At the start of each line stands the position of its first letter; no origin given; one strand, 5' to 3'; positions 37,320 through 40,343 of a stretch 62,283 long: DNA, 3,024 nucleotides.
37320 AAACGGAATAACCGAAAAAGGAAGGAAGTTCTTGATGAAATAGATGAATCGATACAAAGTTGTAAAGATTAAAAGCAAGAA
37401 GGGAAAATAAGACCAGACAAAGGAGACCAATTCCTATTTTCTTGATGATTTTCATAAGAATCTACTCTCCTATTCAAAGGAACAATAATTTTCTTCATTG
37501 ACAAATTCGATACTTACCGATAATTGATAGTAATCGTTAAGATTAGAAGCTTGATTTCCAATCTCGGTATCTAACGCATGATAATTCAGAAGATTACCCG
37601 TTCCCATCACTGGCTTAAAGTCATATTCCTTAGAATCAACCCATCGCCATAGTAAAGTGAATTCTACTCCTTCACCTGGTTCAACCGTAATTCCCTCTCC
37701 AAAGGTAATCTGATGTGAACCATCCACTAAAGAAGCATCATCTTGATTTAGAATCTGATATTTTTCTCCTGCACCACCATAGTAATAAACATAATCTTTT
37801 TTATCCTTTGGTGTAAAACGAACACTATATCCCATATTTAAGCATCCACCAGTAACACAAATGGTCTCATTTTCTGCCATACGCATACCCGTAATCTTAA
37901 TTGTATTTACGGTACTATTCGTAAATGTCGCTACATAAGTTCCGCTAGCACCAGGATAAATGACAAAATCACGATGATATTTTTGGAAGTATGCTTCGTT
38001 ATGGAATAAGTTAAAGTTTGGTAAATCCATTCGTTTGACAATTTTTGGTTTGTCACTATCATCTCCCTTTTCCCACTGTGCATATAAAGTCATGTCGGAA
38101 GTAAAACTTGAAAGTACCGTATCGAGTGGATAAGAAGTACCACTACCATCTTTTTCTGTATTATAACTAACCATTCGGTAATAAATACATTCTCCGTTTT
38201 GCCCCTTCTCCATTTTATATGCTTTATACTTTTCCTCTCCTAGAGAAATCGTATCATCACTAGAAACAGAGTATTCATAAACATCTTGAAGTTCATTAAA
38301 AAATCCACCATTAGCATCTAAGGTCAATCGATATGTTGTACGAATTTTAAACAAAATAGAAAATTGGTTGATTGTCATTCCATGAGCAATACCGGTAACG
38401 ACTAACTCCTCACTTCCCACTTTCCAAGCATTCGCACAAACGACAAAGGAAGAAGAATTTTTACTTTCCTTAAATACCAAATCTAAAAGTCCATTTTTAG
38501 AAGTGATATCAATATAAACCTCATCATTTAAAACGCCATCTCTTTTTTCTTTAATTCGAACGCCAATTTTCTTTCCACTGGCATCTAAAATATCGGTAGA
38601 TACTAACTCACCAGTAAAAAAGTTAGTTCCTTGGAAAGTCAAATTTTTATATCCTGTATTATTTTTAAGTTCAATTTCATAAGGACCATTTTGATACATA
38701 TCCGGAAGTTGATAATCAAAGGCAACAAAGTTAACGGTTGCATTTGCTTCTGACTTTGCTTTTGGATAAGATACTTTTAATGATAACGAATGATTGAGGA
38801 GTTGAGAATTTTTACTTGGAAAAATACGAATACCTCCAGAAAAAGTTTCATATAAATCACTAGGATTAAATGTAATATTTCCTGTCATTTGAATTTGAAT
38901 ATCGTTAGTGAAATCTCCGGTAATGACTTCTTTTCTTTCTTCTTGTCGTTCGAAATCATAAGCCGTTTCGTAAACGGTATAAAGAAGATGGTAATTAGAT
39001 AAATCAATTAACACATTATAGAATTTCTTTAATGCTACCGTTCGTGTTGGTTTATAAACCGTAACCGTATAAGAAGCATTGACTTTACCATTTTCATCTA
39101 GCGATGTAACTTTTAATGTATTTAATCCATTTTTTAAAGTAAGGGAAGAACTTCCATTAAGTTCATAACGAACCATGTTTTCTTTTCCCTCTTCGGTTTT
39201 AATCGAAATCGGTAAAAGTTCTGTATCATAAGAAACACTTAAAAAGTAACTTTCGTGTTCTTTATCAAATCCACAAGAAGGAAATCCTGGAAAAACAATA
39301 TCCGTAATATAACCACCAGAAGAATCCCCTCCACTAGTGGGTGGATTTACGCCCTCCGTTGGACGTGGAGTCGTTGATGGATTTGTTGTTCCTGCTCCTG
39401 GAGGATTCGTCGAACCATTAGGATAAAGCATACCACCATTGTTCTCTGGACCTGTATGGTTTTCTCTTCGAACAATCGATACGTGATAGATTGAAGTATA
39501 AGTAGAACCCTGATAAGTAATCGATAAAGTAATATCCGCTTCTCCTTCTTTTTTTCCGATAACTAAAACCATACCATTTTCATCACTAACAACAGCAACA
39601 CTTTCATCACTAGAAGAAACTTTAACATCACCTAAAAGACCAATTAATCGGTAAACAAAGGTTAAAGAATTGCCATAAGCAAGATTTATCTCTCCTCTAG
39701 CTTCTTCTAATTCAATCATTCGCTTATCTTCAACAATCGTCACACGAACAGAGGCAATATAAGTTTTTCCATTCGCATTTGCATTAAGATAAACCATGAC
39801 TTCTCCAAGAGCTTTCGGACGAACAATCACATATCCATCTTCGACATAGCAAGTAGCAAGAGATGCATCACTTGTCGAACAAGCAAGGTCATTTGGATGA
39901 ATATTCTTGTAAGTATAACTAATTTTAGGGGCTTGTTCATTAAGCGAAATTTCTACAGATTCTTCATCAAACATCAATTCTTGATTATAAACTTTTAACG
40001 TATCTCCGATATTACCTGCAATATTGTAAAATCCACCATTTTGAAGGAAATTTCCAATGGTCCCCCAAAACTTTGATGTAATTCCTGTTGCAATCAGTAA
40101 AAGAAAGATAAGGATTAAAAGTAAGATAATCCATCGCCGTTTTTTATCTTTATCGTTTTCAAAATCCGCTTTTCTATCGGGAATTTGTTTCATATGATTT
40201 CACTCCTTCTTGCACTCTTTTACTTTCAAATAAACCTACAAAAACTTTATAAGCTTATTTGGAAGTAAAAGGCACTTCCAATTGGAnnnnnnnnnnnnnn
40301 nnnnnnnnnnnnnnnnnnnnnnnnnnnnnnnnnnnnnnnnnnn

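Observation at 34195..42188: Six-gene SipW/TasA(BsaA)-class fibre locus with two tail-bearing signal peptidases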

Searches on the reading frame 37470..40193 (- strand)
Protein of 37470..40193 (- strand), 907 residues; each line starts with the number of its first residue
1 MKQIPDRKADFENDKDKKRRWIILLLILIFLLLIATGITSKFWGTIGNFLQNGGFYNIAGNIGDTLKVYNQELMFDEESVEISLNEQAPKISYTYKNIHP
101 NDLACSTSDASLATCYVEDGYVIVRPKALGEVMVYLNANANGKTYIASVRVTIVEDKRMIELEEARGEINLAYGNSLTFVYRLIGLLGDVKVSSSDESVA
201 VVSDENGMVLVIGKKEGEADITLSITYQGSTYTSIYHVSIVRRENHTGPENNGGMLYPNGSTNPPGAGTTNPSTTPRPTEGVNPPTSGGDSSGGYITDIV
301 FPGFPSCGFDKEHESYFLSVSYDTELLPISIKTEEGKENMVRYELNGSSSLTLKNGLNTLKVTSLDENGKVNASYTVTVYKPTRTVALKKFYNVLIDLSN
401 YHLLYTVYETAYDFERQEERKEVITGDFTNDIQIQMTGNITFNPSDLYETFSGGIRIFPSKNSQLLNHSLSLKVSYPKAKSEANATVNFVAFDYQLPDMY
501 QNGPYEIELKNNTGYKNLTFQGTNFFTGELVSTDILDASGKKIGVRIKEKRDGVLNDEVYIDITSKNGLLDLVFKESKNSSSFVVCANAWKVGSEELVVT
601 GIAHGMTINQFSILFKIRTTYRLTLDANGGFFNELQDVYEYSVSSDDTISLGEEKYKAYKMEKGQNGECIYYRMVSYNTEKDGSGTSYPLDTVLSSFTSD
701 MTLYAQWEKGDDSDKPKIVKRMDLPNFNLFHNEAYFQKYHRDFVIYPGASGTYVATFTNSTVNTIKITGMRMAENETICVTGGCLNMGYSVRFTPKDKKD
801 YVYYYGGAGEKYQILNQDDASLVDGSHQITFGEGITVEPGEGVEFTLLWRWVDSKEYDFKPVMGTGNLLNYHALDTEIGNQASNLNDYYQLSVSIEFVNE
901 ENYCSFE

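Call 3: search_protein_families(library=pfam, proteins=[window:37470-40193:-], max_evalue=1)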
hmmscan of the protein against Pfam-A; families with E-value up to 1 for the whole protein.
window:37470-40193:- (907 aa): 2 families
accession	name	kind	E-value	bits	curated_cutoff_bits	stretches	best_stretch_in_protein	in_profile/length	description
PF12733.13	Cadherin-like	-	3.6e-07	31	24.2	1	305-381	8-88/89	Cadherin-like beta sandwich domain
PF02368.24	Big_2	-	0.011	16.1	22.8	1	189-223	35-66/79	Bacterial Ig-like domain (group 2)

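Call 4: search_protein_families(library=ncbifam, proteins=[window:37470-40193:-], max_evalue=1)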
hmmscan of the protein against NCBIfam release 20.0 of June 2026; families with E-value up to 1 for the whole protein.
window:37470-40193:- (907 aa): 0 families
